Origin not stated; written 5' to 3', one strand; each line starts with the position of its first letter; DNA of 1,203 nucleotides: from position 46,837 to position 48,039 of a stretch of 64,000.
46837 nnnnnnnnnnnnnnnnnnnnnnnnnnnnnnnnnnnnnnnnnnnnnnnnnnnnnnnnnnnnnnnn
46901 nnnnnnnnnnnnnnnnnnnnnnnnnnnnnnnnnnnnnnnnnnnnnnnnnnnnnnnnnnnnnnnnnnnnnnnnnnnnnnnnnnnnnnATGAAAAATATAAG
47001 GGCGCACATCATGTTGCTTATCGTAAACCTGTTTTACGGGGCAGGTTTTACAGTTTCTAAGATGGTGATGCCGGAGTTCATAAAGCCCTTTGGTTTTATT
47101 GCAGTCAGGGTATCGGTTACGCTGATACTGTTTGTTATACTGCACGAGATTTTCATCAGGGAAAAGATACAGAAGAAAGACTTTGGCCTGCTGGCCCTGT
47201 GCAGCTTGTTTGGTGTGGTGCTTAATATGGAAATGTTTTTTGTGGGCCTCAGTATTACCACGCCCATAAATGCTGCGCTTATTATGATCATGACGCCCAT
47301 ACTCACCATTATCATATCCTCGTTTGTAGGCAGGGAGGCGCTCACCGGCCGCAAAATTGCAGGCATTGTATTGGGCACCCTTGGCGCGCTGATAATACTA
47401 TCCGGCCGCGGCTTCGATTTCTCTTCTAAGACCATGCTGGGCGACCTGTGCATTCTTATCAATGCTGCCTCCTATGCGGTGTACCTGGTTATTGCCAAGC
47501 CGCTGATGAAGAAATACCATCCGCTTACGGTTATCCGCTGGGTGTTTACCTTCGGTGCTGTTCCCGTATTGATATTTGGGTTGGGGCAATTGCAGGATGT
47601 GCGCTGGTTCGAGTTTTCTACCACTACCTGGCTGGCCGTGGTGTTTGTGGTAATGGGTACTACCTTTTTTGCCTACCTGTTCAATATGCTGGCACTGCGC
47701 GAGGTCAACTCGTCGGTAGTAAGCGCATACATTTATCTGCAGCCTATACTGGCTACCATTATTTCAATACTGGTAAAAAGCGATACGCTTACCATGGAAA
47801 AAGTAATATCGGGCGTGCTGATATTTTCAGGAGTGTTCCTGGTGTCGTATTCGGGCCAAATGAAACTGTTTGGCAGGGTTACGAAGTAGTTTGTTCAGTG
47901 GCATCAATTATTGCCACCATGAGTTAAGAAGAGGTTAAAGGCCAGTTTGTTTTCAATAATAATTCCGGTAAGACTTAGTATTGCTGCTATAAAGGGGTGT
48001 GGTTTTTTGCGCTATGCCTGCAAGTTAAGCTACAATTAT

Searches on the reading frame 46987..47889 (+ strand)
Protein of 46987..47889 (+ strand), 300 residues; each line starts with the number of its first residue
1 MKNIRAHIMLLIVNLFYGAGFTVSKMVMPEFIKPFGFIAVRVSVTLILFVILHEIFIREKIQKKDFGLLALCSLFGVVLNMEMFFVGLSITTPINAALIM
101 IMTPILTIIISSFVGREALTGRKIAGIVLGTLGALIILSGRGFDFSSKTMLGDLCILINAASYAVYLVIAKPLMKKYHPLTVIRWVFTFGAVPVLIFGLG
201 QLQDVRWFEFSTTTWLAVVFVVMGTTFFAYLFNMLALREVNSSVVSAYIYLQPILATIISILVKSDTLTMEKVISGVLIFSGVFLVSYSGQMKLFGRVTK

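Call 81: search_protein_families(library=pfam, proteins=[window:46987-47889:+])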
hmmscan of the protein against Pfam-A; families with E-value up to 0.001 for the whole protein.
window:46987-47889:+ (300 aa): 1 family
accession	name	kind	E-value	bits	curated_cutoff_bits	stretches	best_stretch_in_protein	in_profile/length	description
PF00892.27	EamA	-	2.6e-39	135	28.2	2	151-287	2-134/135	EamA-like transporter family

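Call 90: find_homologous_proteins(query=window:46987-47889:+, max_evalue=1e-60)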
Query window:46987-47889:+ (300 aa): 1528 proteins with E <= 1e-60 among 8000 candidates; the best 120 are listed.
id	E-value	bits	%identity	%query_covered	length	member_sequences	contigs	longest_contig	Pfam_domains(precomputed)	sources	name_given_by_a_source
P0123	7.9e-176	602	100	97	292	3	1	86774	PF00892.27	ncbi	-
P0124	5.1e-125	435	67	99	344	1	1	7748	PF00892.27,PF06027.19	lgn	-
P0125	5.4e-125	435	69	99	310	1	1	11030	PF00892.27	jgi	jgi:drug/metabolite transporter (DMT)-like permease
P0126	8.7e-125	434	67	100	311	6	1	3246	PF00892.27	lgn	-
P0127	9.8e-125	434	68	100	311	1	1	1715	PF00892.27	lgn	-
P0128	1.5e-124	433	68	99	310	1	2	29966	PF00892.27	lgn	-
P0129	1.5e-124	433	68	99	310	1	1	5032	PF00892.27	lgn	-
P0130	2.7e-124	432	68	99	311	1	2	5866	PF00892.27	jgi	-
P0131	2.9e-124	432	68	99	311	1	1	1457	PF00892.27,PF06027.19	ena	-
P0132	7.0e-124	431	67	99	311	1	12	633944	PF00892.27,PF06027.19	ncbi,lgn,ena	-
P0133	1.1e-123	430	67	99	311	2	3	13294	PF00892.27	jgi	-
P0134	1.2e-123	430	67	99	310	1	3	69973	PF00892.27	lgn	-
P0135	2.0e-123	430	67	99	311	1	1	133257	PF00892.27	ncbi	-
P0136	3.2e-123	429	67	99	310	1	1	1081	PF00892.27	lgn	-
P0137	4.3e-123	429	68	99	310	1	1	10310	PF00892.27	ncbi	-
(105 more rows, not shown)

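Call 91: find_encoding_contigs(protein=P0123, flank=10000, max_places=5)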
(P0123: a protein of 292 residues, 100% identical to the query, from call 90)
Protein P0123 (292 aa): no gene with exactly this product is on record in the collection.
